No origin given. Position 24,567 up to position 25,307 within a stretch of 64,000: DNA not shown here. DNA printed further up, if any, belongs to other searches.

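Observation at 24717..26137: AT-rich two-gene insertion between rluD and pyrR: HxlR-type regulator with Cys-rich tail and a divergent MBL-fold hydrolase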

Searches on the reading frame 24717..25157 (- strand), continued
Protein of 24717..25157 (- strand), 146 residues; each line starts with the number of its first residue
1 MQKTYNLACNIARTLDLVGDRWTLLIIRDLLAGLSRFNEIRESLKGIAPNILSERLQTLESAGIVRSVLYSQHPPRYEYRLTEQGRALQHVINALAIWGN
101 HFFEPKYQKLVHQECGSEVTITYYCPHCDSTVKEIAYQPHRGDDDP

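Call 15: find_encoding_contigs(protein=P0005, flank=6000, max_places=2)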
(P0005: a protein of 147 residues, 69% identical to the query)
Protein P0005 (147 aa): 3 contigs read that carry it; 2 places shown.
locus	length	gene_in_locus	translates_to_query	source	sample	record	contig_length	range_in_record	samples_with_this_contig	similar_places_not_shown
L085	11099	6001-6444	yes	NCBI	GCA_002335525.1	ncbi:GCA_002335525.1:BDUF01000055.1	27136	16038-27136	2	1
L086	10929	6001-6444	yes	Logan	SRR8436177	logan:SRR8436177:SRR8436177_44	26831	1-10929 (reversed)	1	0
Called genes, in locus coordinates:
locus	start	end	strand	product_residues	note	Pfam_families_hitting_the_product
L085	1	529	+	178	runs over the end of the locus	-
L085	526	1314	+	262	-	-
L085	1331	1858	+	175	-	-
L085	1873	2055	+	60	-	-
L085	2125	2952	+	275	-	PF00395:SLH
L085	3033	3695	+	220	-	-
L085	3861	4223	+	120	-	PF02129:Peptidase_S15, PF00561:Abhydrolase_1 (weak), PF12146:Hydrolase_4 (weak)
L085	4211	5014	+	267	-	PF02129:Peptidase_S15 (weak)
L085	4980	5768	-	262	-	PF00753:Lactamase_B (faint), PF13483:Lactamase_B_3, PF12706:Lactamase_B_2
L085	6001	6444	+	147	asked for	PF01638:HxlR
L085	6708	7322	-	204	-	PF02525:Flavodoxin_2, PF03358:FMN_red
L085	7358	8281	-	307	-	PF00561:Abhydrolase_1, PF12146:Hydrolase_4, PF12697:Abhydrolase_6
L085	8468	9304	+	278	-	PF01476:LysM, PF23446:LysM1_NFP_LYK (faint), PF23462:LysM3_NFP (faint), PF23472:LysM2_CERK1_LYK3_4_5 (faint), PF23473:LysM3_LYK4_5, PF23577:LysM_RLK (faint), PF01476:LysM, PF01551:Peptidase_M23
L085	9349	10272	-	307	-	PF02016:Peptidase_S66, PF17676:Peptidase_S66C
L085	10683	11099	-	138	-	?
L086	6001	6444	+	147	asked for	PF01638:HxlR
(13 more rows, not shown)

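Call 16: find_encoding_contigs(protein=P0006, flank=6000, max_places=2)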
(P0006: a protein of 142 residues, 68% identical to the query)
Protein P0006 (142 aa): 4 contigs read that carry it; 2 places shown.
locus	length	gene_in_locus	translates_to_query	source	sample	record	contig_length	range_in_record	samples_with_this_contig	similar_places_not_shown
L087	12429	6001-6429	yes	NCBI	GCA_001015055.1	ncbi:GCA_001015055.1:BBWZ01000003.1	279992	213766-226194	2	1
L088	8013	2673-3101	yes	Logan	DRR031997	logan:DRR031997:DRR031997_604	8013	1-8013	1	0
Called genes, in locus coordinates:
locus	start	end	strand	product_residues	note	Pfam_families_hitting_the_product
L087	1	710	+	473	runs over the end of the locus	PF13520:AA_permease_2, PF00324:AA_permease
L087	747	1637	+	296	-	PF03069:FmdA_AmdA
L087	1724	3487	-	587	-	PF00149:Metallophos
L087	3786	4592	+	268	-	PF01435:Peptidase_M48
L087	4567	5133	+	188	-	-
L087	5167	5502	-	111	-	PF00581:Rhodanese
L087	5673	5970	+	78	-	-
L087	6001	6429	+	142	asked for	PF01638:HxlR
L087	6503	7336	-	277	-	PF13483:Lactamase_B_3, PF00753:Lactamase_B (faint), PF12706:Lactamase_B_2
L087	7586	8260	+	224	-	PF17124:ThiJ_like (weak), PF01965:DJ-1_PfpI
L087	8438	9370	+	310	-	PF02558:ApbA, PF08546:ApbA_C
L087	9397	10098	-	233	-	PF01693:Cauli_VI, PF00075:RNase_H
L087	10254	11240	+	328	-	PF00248:Aldo_ket_red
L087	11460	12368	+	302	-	PF00892:EamA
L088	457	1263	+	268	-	PF01435:Peptidase_M48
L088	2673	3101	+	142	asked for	PF01638:HxlR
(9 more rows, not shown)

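Call 17: find_encoding_contigs(protein=P0010, flank=6000, max_places=2)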
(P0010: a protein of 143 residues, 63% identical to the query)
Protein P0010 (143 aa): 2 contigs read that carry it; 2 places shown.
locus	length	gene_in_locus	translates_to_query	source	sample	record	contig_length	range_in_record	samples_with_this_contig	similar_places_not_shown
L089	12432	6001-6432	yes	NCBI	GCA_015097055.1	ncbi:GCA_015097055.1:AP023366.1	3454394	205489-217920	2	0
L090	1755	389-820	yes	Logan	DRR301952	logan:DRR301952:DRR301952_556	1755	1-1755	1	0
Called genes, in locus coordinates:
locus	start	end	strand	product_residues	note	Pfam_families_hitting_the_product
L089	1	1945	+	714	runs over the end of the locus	PF00580:UvrD-helicase, PF13245:AAA_19, PF13604:AAA_30 (faint), PF01443:Viral_helicase1 (faint), PF13361:UvrD_C, PF13538:UvrD_C_2, PF21196:PcrA_UvrD_tudor (weak)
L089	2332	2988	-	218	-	PF13508:Acetyltransf_7, PF00583:Acetyltransf_1, PF13673:Acetyltransf_10 (weak)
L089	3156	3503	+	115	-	PF01245:Ribosomal_L19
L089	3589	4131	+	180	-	PF10502:Peptidase_S26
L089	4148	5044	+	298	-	PF03193:RsgA_GTPase (weak), PF01926:MMR_HSR1, PF02421:FeoB_N (weak)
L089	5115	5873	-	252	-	PF00753:Lactamase_B (faint), PF13483:Lactamase_B_3, PF12706:Lactamase_B_2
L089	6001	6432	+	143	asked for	PF01638:HxlR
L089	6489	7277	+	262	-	PF27457:RNase_HII_N, PF01351:RNase_HII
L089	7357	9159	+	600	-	PF02120:Flg_hook (weak)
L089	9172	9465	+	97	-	PF01312:Bac_export_2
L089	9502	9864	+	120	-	PF08378:NERD, PF02021:UPF0102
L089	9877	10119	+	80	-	PF03672:UPF0154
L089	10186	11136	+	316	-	PF01497:Peripla_BP_2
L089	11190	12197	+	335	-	PF01032:FecCD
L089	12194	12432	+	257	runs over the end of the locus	PF02463:SMC_N (weak), PF00005:ABC_tran, PF13304:AAA_21 (faint)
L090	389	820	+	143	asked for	PF01638:HxlR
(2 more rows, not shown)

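Call 18: find_encoding_contigs(protein=P0004, flank=6000, max_places=2)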
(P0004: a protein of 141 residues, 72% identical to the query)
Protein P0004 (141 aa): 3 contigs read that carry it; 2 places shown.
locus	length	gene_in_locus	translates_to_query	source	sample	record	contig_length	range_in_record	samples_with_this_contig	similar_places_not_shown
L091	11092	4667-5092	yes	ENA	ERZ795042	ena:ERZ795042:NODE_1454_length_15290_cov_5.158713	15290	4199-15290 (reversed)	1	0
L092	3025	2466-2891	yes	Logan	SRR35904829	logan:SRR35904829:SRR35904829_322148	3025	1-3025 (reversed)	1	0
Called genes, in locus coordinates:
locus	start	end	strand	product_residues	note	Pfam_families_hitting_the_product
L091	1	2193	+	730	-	?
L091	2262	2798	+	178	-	PF01252:Peptidase_A8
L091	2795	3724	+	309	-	PF01479:S4, PF00849:PseudoU_synth_2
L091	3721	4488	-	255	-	PF13483:Lactamase_B_3, PF12706:Lactamase_B_2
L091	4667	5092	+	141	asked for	PF01638:HxlR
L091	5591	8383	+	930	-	-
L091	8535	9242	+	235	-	PF00156:Pribosyltran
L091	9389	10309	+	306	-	PF02729:OTCace_N, PF00185:OTCace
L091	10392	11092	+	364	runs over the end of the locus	PF00988:CPSase_sm_chain, PF00117:GATase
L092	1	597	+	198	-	?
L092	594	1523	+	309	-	PF01479:S4, PF00849:PseudoU_synth_2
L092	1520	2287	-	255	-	PF13483:Lactamase_B_3, PF12706:Lactamase_B_2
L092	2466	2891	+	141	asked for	PF01638:HxlR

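Call 23: find_encoding_contigs(protein=P0002, flank=5000, max_places=1)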
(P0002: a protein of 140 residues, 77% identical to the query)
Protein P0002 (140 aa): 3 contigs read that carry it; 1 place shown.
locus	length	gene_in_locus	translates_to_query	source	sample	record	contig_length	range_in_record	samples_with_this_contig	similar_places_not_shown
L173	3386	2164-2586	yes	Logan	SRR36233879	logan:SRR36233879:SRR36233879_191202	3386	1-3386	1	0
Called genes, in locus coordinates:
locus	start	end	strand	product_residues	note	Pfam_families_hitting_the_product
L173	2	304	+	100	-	?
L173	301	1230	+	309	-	PF01479:S4, PF00849:PseudoU_synth_2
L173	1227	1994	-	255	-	PF13483:Lactamase_B_3, PF12706:Lactamase_B_2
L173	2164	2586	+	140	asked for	PF01638:HxlR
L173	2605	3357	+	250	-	PF14681:UPRTase (faint), PF00156:Pribosyltran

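Call 24: find_encoding_contigs(protein=P0021, flank=5000, max_places=1)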
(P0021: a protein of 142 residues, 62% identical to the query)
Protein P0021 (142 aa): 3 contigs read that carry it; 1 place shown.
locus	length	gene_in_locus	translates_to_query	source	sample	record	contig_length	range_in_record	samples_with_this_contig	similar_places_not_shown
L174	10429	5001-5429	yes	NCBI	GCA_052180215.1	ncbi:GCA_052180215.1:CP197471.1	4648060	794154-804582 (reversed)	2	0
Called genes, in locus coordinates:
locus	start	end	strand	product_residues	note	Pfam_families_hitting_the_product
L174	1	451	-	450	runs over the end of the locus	-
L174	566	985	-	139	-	PF00903:Glyoxalase, PF12681:Glyoxalase_2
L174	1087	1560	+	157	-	-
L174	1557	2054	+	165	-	-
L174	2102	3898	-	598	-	PF08439:Peptidase_M3_N, PF01432:Peptidase_M3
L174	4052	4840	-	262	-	PF13483:Lactamase_B_3, PF12706:Lactamase_B_2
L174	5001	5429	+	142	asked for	PF01638:HxlR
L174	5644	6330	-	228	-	PF00702:Hydrolase, PF13419:HAD_2, PF13242:Hydrolase_like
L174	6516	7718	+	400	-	PF13347:MFS_2 (faint), PF00083:Sugar_tr (weak), PF07690:MFS_1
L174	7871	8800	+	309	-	PF02588:YitT_membrane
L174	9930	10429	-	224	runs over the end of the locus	PF24741:AlkZ-rel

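Call 25: find_encoding_contigs(protein=P0040, flank=5000, max_places=1)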
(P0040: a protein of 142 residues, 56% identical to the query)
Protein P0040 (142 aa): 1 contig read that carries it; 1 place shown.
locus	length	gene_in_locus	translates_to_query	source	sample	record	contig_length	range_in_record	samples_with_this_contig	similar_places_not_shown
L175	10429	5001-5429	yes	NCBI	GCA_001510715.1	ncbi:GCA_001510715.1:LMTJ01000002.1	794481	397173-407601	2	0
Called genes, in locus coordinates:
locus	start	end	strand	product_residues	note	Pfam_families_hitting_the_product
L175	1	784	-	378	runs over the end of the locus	PF00070:Pyr_redox (faint), PF01266:DAO, PF01494:FAD_binding_3 (faint), PF03486:HI0933_like (faint), PF07992:Pyr_redox_2 (faint), PF13738:Pyr_redox_3 (faint)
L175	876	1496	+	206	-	PF01810:LysE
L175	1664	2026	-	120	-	-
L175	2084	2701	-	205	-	PF01810:LysE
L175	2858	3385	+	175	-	PF10502:Peptidase_S26, PF00717:Peptidase_S24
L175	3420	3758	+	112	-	PF07883:Cupin_2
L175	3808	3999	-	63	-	PF06906:DUF1272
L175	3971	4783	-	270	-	PF00753:Lactamase_B (weak), PF13483:Lactamase_B_3, PF12706:Lactamase_B_2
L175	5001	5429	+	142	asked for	PF01638:HxlR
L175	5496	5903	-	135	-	PF00293:NUDIX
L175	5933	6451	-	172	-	PF04229:GrpB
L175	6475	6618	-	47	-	-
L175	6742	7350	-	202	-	PF02698:DUF218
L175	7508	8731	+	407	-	PF01752:Peptidase_M9 (faint)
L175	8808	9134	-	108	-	PF02694:UPF0060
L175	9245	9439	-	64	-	-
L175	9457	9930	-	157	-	-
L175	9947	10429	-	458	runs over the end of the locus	PF07690:MFS_1, PF06779:MFS_4, PF07690:MFS_1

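Call 26: find_encoding_contigs(protein=P0044, flank=5000, max_places=1)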
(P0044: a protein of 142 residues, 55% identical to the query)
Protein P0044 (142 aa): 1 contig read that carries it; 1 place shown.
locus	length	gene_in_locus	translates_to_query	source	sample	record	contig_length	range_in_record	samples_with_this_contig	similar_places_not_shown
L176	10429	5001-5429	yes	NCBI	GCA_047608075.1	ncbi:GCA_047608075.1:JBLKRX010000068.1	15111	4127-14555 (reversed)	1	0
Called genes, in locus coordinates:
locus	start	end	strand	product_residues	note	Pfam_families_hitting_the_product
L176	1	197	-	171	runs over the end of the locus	PF01966:HD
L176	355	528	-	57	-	PF14070:YjfB_motility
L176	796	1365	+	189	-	-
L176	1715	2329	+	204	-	-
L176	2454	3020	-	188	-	PF00857:Isochorismatase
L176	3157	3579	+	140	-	PF12802:MarR_2 (weak), PF13404:HTH_AsnC-type, PF13412:HTH_24, PF13545:HTH_Crp_2 (weak), PF01047:MarR (weak), PF01037:AsnC_trans_reg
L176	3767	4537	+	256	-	PF13483:Lactamase_B_3, PF00753:Lactamase_B (weak), PF12706:Lactamase_B_2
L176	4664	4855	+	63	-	PF06906:DUF1272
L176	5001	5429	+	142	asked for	PF01638:HxlR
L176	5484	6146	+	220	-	PF08713:DNA_alkylation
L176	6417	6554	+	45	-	-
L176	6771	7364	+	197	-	-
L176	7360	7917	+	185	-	PF12849:PBP_like_2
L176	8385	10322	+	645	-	PF00488:MutS_V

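Call 27: find_encoding_contigs(protein=P0026, flank=5000, max_places=1)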
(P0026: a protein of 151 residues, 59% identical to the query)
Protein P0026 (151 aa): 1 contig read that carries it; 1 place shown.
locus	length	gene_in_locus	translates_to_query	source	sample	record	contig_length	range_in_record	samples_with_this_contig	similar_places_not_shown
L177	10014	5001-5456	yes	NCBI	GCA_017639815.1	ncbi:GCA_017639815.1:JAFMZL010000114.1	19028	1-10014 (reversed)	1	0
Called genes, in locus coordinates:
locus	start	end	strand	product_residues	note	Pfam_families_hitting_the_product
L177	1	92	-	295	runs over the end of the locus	PF03279:Lip_A_acyltrans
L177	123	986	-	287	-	PF13444:Acetyltransf_5, PF21926:FeeM (weak)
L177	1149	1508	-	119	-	-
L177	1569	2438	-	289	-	PF00892:EamA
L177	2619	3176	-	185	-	PF07336:ABATE, PF11706:zf-CGNR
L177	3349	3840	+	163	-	PF12867:DinB_2, PF05163:DinB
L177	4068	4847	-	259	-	PF00753:Lactamase_B (faint), PF13483:Lactamase_B_3, PF12706:Lactamase_B_2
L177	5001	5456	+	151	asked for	PF01638:HxlR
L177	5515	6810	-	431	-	PF00890:FAD_binding_2 (weak), PF01266:DAO, PF01946:Thi4 (weak), PF03486:HI0933_like (faint), PF07992:Pyr_redox_2 (weak), PF12831:FAD_oxidored (weak), PF13450:NAD_binding_8, PF01593:Amino_oxidase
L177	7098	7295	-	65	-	-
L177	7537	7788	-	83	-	PF09585:Lin0512_fam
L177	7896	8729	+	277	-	PF02743:dCache_1 (weak)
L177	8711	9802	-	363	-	PF03576:Peptidase_S58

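Call 39: predict_structure(alignment_id=A3)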
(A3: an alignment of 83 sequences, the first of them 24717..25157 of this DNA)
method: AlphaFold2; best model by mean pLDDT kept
length: 146 residues; sequences in the alignment: 83
mean_pLDDT: 91.4   pTM: 0.81
mean pLDDT of the five models: 91.4, 91.3, 91.2, 91.1, 90.3
residues with pLDDT >= 90: 113; 70-90: 25; 50-70: 5; < 50: 3
segments of 3 or more residues with pLDDT < 50: none
pLDDT, mean of each block of 10 residues (from residue 1): 72 87 95 97 96 96 96 93 97 95 93 96 96 92 59
secondary structure, 60 per line:
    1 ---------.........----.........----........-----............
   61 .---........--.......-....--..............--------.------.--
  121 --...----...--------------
elements in order: H10-18 H23-31 H37-43 H49-61 E65-72 E75-81 H83-86 H89-102 E123-125 E130-132
